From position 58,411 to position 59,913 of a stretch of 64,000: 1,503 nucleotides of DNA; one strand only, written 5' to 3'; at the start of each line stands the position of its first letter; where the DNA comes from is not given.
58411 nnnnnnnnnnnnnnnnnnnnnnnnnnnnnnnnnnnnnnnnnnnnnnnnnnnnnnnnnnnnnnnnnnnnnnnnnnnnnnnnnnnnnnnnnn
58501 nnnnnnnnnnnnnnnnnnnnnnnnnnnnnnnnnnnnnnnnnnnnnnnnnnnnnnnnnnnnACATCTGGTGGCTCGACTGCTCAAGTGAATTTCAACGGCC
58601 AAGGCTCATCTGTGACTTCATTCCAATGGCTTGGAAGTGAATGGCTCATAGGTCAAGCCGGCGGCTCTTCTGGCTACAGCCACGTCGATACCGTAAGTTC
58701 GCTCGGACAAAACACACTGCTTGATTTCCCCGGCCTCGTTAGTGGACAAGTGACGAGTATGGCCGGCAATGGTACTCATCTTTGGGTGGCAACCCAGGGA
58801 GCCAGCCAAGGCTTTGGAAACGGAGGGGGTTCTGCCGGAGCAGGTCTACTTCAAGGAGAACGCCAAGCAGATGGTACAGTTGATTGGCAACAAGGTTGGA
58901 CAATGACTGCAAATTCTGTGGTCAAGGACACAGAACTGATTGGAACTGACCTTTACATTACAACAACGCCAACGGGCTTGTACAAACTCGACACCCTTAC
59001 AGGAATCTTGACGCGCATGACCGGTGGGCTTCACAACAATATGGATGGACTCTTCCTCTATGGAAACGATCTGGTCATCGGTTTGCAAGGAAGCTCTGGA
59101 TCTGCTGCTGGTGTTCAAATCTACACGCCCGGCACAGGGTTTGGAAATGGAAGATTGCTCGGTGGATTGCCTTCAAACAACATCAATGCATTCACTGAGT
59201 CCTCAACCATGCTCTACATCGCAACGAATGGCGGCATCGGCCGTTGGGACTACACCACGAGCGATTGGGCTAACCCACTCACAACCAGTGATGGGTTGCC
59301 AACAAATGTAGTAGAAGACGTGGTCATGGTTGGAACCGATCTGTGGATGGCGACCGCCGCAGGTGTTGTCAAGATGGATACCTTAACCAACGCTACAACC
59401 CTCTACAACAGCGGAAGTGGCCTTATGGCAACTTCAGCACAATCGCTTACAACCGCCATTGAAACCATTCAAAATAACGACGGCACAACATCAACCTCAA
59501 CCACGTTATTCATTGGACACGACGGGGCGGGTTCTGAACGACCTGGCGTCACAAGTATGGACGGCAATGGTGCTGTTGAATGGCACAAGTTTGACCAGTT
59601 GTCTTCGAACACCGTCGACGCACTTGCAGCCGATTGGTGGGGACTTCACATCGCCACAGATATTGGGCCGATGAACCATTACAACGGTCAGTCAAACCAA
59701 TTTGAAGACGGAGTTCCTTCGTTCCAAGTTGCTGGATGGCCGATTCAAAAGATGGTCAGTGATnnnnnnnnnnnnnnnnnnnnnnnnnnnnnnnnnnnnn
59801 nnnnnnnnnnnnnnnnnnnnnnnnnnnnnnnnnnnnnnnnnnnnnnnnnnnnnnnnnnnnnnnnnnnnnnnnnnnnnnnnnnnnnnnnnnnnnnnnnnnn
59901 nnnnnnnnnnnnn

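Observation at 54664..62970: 2768-aa beta-propeller / FN3 giant surface protein with a Pro/Gln-rich cytoplasmic tail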

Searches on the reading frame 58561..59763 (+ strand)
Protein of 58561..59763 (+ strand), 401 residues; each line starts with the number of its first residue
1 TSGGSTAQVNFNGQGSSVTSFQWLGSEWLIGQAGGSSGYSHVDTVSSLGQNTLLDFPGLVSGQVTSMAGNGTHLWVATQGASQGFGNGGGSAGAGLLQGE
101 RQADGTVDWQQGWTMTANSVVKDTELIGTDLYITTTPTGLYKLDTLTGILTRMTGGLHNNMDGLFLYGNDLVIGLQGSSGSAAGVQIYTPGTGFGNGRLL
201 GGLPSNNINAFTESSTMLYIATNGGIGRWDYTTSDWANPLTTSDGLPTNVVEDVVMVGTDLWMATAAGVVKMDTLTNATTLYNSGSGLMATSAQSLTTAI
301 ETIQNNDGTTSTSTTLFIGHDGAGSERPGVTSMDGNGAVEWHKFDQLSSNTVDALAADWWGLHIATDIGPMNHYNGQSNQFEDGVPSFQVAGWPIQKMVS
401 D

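Call 9: search_protein_families(library=pfam, proteins=[window:58561-59763:+], max_evalue=10)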
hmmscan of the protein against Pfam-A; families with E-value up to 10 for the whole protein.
window:58561-59763:+ (401 aa): 1 family
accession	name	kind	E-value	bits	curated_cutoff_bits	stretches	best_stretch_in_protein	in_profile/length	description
PF07494.17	Reg_prop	-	0.0011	19.4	20.4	2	58-79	1-23/24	Two component regulator propeller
